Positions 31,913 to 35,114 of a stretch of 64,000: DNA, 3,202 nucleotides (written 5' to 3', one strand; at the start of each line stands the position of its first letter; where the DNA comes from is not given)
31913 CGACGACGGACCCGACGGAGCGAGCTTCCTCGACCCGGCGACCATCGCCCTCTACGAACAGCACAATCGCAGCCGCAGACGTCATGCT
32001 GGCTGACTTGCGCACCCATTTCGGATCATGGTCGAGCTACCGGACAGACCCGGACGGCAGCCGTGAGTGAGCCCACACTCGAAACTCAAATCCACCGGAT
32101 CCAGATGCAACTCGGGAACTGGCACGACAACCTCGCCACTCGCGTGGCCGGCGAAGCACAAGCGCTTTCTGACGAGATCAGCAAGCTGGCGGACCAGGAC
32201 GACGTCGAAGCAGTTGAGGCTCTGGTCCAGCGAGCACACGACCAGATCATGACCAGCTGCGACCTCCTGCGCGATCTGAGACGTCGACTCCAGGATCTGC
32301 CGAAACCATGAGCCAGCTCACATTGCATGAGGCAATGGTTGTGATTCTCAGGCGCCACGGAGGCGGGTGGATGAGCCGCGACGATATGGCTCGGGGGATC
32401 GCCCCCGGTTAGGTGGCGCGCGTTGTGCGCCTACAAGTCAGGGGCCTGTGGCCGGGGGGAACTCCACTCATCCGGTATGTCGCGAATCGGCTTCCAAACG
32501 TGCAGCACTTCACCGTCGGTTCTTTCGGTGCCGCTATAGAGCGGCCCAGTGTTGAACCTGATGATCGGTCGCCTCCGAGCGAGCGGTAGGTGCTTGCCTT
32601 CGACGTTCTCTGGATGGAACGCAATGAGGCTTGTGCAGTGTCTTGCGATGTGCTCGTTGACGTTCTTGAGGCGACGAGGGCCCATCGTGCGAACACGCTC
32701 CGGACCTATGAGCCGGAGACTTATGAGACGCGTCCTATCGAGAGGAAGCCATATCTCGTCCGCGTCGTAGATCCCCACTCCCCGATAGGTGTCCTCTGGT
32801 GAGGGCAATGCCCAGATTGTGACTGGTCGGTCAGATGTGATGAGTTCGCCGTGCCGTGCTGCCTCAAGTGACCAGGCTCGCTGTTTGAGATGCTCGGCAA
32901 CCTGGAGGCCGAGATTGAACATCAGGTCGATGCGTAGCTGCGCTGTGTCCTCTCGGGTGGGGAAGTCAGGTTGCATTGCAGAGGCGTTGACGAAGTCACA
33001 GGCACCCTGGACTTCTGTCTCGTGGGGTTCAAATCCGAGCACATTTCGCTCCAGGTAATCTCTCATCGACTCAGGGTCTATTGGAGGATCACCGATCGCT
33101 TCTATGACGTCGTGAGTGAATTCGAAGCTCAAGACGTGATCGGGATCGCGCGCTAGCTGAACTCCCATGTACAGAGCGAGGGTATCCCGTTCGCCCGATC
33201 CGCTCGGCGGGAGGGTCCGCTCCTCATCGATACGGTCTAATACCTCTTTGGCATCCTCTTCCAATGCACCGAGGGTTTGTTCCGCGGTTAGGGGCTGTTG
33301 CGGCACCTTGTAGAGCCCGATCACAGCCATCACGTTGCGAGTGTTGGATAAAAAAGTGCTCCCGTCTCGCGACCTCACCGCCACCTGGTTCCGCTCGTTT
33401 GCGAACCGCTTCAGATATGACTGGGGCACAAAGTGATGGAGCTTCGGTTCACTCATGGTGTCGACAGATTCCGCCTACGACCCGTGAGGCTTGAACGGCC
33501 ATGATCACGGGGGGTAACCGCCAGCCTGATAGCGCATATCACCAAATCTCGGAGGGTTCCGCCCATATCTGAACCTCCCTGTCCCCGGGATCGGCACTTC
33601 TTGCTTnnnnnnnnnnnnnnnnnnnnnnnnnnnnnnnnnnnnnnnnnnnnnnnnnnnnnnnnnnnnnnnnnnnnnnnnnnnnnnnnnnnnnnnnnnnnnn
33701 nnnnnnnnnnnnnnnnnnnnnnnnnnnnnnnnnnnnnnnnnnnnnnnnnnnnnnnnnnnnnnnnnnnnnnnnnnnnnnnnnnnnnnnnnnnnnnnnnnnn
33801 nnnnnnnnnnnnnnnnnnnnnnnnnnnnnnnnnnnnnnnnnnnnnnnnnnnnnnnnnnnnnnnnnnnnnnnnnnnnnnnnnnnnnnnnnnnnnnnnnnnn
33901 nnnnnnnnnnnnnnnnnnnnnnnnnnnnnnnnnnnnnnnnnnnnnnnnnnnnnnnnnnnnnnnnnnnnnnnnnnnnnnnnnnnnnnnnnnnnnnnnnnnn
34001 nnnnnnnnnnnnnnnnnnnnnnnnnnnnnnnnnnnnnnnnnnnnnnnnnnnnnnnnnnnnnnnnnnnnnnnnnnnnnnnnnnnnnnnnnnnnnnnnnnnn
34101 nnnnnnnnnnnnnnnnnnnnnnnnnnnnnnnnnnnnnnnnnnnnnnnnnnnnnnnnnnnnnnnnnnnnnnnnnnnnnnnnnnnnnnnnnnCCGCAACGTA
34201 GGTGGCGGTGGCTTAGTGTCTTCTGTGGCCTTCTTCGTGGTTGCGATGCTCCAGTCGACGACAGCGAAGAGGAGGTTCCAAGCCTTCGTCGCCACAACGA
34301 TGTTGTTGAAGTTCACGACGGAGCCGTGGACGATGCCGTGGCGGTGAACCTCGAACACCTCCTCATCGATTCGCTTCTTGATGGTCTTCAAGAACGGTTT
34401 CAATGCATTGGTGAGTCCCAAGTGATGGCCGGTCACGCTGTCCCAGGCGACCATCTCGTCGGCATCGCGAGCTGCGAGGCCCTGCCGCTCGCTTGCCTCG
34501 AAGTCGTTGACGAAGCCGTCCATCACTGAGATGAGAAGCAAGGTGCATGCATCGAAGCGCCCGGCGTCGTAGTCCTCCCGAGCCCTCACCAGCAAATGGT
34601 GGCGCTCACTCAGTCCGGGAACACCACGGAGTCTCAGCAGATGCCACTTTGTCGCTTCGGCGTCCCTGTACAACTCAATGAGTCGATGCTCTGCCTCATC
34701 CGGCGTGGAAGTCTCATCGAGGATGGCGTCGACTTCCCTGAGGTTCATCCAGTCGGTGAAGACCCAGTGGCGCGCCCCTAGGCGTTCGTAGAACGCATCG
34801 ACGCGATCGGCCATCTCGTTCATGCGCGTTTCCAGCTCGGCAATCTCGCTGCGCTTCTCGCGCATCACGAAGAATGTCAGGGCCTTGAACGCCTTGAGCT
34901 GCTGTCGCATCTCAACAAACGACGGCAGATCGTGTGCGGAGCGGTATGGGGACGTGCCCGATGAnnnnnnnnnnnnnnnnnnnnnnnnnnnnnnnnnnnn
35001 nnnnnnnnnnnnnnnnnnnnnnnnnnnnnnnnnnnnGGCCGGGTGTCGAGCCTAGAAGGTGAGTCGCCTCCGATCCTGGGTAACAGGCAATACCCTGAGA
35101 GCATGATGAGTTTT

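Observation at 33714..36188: Divergent gene pair sharing an R-x4-H-G motif (HEPN-like) next to DUF4238: candidate uncharacterised defence/abortive-infection module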

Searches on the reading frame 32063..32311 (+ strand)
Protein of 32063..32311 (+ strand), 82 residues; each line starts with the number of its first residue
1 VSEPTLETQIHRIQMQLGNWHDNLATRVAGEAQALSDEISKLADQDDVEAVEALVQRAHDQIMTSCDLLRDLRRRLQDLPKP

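Call 3: search_protein_families(library=pfam, proteins=[window:32063-32311:+], max_evalue=1)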
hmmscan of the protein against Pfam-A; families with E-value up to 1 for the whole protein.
window:32063-32311:+ (82 aa): 6 families
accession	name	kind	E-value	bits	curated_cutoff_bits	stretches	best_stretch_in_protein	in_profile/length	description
PF01442.23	Apolipoprotein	-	0.0037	17.4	90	1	5-62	8-60/190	Apolipoprotein A1/A4/E domain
PF20277.3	CTD11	-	0.019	16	27.7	1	2-70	6-74/138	C-terminal domain 11 of the ABC-three component (ABC-3C) systems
PF05622.17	HOOK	-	0.035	13.3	35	1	6-75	79-140/514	HOOK protein coiled-coil region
PF11740.13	KfrA_N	-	0.037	15.2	26.1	1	12-70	35-89/113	Plasmid replication region DNA-binding N-term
PF04513.17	Baculo_PEP_C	-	0.095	13.2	38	1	5-45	42-82/140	Baculovirus polyhedron envelope protein, PEP, C terminus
PF15186.11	TEX13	-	0.2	11.8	27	1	19-70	87-143/150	Testis-expressed sequence 13 protein family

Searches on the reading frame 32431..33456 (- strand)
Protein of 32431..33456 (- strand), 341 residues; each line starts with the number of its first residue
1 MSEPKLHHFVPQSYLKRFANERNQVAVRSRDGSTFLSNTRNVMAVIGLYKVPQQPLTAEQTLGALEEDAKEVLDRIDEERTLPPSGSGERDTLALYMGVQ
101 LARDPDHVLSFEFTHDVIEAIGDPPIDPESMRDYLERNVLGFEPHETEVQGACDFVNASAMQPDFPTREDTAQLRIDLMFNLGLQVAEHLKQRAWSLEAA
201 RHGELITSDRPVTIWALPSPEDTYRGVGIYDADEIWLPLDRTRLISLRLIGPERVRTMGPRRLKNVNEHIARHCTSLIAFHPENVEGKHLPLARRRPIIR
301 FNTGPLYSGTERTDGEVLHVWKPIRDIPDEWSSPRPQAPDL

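Call 3: search_protein_families(library=pfam, proteins=[window:32431-33456:-], max_evalue=1)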
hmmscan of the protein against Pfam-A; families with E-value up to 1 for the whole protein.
window:32431-33456:- (341 aa): 1 family
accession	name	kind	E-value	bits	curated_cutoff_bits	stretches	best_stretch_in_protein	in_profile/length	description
PF14022.11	DUF4238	-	3.3e-31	109.2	27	1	7-283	2-280/281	Protein of unknown function (DUF4238)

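Call 4: search_protein_families(library=padloc, proteins=[window:32431-33456:-], max_evalue=1)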
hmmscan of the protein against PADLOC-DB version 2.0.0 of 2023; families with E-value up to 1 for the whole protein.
window:32431-33456:- (341 aa): 1 family
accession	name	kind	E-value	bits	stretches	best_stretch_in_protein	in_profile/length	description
PDLC03000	DUF4238-Pers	-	4.8e-08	30.8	2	182-280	186-288/309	-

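Call 5: search_protein_families(library=ncbifam, proteins=[window:32431-33456:-], max_evalue=1)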
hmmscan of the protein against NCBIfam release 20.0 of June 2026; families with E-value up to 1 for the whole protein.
window:32431-33456:- (341 aa): 0 families

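Call 8: search_protein_families(library=phrogs, proteins=[window:32431-33456:-], max_evalue=1)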
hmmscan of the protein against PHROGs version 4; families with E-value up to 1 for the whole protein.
window:32431-33456:- (341 aa): 1 family
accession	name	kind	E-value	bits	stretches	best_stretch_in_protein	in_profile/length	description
phrog_29785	-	unknown function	4.1e-06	27.5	2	1-49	1-53/309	-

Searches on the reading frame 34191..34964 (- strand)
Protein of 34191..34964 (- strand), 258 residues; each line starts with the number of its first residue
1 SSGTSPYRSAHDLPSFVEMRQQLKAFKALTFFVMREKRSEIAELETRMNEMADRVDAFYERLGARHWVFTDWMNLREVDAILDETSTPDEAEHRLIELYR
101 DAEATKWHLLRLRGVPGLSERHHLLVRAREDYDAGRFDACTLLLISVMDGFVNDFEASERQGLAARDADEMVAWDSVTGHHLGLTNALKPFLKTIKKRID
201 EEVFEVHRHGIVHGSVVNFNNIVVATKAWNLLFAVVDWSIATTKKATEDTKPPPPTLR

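Call 41: search_protein_representatives(alignment_id=A4)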
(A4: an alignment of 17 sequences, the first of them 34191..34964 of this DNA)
Query: 17 sequences, 257 profile positions. Proteins with E-value up to 0.001 (for the whole library): 1127; up to 1e-10: 664; up to 1e-30: 194. The best 150 are listed.
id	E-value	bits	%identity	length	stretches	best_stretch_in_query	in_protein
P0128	1.9e-114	397.8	-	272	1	3-256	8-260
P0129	3.1e-102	357.7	-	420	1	3-257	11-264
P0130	1.8e-99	348.7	-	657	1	3-253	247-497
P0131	4.0e-95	334.4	-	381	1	3-253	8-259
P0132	1.1e-92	326.5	-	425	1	5-251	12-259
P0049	2.3e-92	325.4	-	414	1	9-255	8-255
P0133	4.4e-92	324.5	-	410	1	3-257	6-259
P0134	8.4e-92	323.5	-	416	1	2-257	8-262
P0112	5.3e-90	317.6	-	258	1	2-208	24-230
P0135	1.5e-89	316.2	-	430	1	3-256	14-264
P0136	1.9e-88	312.5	-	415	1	4-256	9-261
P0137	1.1e-87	310.1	-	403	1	5-257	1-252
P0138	1.1e-87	310.1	-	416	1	5-256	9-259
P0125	8.4e-87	307.2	-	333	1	5-257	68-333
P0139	4.0e-84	298.4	-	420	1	5-249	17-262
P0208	7.5e-54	199.2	-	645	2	21-246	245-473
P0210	3.7e-52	193.6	-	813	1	11-247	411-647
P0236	5.0e-43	163.7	-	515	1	4-248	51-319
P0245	1.6e-40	155.5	-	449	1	124-253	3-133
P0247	9.9e-40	152.9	-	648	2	34-254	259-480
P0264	1.4e-35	139.3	-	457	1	41-254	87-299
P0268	8.3e-35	136.8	-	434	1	37-256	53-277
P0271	3.7e-34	134.6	-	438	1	45-256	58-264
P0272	4.1e-34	134.5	-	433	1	33-252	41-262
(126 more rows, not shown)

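Call 42: search_protein_families(library=pfam, proteins=[P0130, P0208, P0210, P0247, P0236, P0264, P0268, P0271, P0272, P0245], max_evalue=0.01)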
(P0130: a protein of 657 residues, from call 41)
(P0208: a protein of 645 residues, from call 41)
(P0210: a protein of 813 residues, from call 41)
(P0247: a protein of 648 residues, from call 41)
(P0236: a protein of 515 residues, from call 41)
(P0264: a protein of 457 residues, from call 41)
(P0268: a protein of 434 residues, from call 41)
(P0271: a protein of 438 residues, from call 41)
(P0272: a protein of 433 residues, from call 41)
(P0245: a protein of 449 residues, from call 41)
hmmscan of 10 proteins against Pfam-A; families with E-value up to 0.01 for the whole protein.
P0130 (657 aa): 0 families

P0208 (645 aa): 1 family
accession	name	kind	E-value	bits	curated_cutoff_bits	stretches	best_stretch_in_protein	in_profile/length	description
PF09195.17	Endonuc-BglII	-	0.0073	16.5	26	0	255-349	18-89/163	Restriction endonuclease BglII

P0210 (813 aa): 4 families
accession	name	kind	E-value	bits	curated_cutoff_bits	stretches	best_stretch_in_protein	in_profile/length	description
PF01381.28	HTH_3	-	1.4e-13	51.1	23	1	138-181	1-44/55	Helix-turn-helix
PF13560.12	HTH_31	-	4.5e-08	33.7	27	1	133-189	1-58/64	Helix-turn-helix domain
PF12844.13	HTH_19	-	3.1e-06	27.5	30.2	1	135-181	1-47/64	Helix-turn-helix domain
PF13744.12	HTH_37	-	9.4e-05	22.6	27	1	129-175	14-61/80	Helix-turn-helix domain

P0247 (648 aa): 0 families

P0236 (515 aa): 0 families

P0264 (457 aa): 0 families

P0268 (434 aa): 0 families

P0271 (438 aa): 0 families

P0272 (433 aa): 0 families

P0245 (449 aa): 0 families

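Call 50: search_protein_families(library=pfam, alignment_id=A5, max_evalue=5)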
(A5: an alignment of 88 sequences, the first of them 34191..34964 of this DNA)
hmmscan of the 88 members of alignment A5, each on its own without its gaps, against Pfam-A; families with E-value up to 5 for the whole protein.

A. member 1, window:34191-34964:- (258 aa): 0 families

B. families by the number of members that match (of 88 scanned): 61 families (the first 25 are shown)
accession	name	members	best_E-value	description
PF24286.1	DUF7474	3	0.0023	Family of unknown function (DUF7474)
PF05223.17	MecA_N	2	0.0025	NTF2-like N-terminal transpeptidase domain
PF00871.23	Acetate_kinase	2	0.17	Acetokinase family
PF01775.22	Ribosomal_L18A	1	0.0045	Ribosomal proteins 50S-L18Ae/60S-L20/60S-L18A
PF03482.18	SIC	1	0.0047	sic protein repeat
PF23828.1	DUF7198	1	0.0062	Family of unknown function (DUF7198)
PF04424.19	MINDY_DUB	1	0.0082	MINDY deubiquitinase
PF10117.15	McrBC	1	0.011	McrBC 5-methylcytosine restriction system component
PF08138.16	Sex_peptide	1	0.014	Sex peptide (SP) family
PF08820.15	DUF1803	1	0.026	Domain of unknown function (DUF1803)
PF25607.1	DUF7939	1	0.029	Domain of unknown function (DUF7939)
PF23583.2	EF_HAND_2_PLCG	1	0.031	PLCG EF-hand motif 2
PF19647.4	DUF6150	1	0.035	Family of unknown function (DUF6150)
PF02697.20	VAPB_antitox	1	0.039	Putative antitoxin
PF12195.14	End_beta_barrel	1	0.044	Beta barrel domain of bacteriophage endosialidase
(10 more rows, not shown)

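Call 51: search_solved_structures(query=A4, max_evalue=10, show_alignments=2)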
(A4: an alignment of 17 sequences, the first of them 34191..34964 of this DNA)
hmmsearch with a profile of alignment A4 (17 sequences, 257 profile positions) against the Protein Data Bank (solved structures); distinct sequences matched with E-value up to 10: 4.
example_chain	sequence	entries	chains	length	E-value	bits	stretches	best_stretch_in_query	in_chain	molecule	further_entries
1o3x_A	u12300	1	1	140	0.49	12.9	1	24-115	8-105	ADP-ribosylation factor binding protein GGA1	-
1nwm_X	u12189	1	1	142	0.51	12.9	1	24-115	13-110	ADP-ribosylation factor binding protein GGA1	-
1naf_A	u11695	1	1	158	0.83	12.2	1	24-115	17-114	ADP-ribosylation factor binding protein GGA1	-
1oxz_A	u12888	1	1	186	1.3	11.6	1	24-115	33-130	ADP-ribosylation factor binding protein GGA1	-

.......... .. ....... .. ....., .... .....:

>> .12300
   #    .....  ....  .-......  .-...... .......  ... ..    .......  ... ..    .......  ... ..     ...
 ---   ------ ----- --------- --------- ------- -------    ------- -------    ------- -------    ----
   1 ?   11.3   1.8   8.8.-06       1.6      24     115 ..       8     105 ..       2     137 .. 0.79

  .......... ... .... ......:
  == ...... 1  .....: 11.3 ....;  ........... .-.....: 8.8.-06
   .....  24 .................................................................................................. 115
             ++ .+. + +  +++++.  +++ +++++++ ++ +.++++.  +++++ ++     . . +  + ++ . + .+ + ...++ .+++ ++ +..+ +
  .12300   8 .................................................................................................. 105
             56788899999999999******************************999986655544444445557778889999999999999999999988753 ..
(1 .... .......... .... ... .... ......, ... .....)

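Call 55: predict_structure(alignment_id=A5)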
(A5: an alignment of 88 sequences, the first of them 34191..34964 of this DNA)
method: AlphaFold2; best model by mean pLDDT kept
length: 258 residues; sequences in the alignment: 88
mean_pLDDT: 96.7   pTM: 0.92
mean pLDDT of the five models: 96.7, 96.4, 96.2, 96.1, 96.1
residues with pLDDT >= 90: 252; 70-90: 3; 50-70: 1; < 50: 2
segments of 3 or more residues with pLDDT < 50: none
pLDDT, mean of each block of 10 residues (from residue 1): 81 97 96 95 97 98 98 97 98 98 96 98 98 99 98 96 96 96 98 98 98 98 99 98 96 92
secondary structure, 60 per line:
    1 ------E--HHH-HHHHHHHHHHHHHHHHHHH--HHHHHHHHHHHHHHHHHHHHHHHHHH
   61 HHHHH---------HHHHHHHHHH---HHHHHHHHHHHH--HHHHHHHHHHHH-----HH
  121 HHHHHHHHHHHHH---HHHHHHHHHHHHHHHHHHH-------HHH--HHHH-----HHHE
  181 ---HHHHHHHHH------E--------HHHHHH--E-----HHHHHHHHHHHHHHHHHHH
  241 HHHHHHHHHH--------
elements in order: H14-32 H35-65 H75-84 H88-99 H102-113 H119-133 H137-155 H168-171 H184-192 H208-213 H222-250

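Call 67: fold_search(model_id=the predicted structure, library=pdb)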
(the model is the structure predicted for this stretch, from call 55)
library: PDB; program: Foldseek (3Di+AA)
matches with E <= 10: 13; with E <= 0.001: 0
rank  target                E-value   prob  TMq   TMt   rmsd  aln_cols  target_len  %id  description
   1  3bu8_B                3.0e+00  0.02  0.13  0.12  18.3       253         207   13  Crystal Structure of TRF2 TRFH domain and TIN2 peptide complex (released 2008-02-19)
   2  5fia_A                3.1e+00  0.03  0.15  0.11  16.1       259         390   15  Structure of the effector protein LpiR1 (Lpg0634) from Legionella pneumophila (released 2016-01-27)
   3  9fch_A                3.6e+00  0.06  0.17  0.10  14.0       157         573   18  P116 dimer in the full state (PDB structure of the full-length ectodomain truncated to amino acids 246-818) (released 2024-05-29)
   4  7zc2                  3.6e+00  0.02  0.12  0.08  21.9       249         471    9  Dipeptide and tripeptide Permease C (DtpC) (released 2022-07-06)
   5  8a9a_A                5.0e+00  0.04  0.17  0.07  14.1       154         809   18  Single Particle cryo-EM of the lipid binding protein P116 (MPN213) from Mycoplasma pneumoniae at 3.3 Angstrom resoluti (released 2023-02-22)
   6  3aq0_D                5.8e+00  0.03  0.16  0.13  19.7       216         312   13  Ligand-bound form of Arabidopsis medium/long-chain length prenyl pyrophosphate synthase (surface polar residue mutant) (released 2011-01-19)
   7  5h79_C                6.3e+00  0.08  0.18  0.28  11.8       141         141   17  Crystal structure of a repeat protein with three Protein A repeat module (released 2017-06-28)
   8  4bg0                  6.3e+00  0.02  0.15  0.17  16.1       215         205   17  Crystal structure of complement factors H and FHL-1 binding protein BBH06 or CRASP-2 from Borrelia burgdorferi (released 2014-04-09)
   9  3n3d_B                6.6e+00  0.02  0.18  0.16  16.9       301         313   11  Crystal structure of geranylgeranyl pyrophosphate synthase from lactobacillus brevis atcc 367 (released 2010-06-02)
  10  1yve_J                6.9e+00  0.02  0.14  0.09  16.6       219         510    9  ACETOHYDROXY ACID ISOMEROREDUCTASE COMPLEXED WITH NADPH, MAGNESIUM AND INHIBITOR IPOHA (N-HYDROXY-N-ISOPROPYLOXAMATE) (released 1997-09-04)
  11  8qkd                  8.0e+00  0.03  0.16  0.15  14.0       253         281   10  X-ray crystal structure of a de novo designed single-chain parallel coiled-coil alpha-helical barrel with 5 inner helice (released 2024-07-03)
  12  6wh4_A                8.8e+00  0.02  0.17  0.13  27.2       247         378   10  Crystal structure of HTR2A with inverse agonist (released 2020-09-23)
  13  7zrn_A                8.8e+00  0.01  0.15  0.13  16.8       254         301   14  Crystal structure of 10-epi-cubebol synthase from Sorangium cellulosum (ScCubS) in complex with Pyrophosphate (released 2022-11-02)

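Call 75: search_solved_structures(query=A5, max_evalue=10, show_alignments=0)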
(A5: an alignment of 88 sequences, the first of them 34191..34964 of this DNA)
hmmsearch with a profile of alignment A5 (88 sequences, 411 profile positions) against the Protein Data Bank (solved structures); distinct sequences matched with E-value up to 10: 12.
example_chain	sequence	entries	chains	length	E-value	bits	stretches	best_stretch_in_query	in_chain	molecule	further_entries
7bn9_A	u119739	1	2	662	0.013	17.6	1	293-380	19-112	Penicillin-binding protein 3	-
7on1_d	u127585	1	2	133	0.19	13.7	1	242-335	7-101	Histone H2B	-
4kud_D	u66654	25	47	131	0.22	13.5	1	242-335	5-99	Histone H2B.1 | Histone H2B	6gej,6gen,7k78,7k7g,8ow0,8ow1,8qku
7ssa_D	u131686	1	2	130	0.22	13.5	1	242-335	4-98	Histone H2B.1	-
8qz0_H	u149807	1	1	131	0.32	13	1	242-335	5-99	Histone H2B.1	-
7e9c_D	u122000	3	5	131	0.32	13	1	242-335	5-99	Histone H2B.2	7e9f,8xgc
5bt1_D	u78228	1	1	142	0.32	13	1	242-335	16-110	Histone H2B.1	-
1id3_D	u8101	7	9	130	0.32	13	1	242-335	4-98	HISTONE H2B.2 | Histone H2B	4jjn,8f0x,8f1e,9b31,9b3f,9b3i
7ol9_A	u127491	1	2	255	0.47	12.4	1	64-107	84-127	Nucleoid occlusion protein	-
5j7e_A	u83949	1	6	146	0.52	12.3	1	320-361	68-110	Potassium voltage-gated channel subfamily H member 1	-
4hoi_A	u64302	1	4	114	0.68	11.9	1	321-361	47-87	Potassium voltage-gated channel subfamily H member 1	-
4llo_B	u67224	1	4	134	0.79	11.7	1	320-361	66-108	Potassium voltage-gated channel subfamily H member 1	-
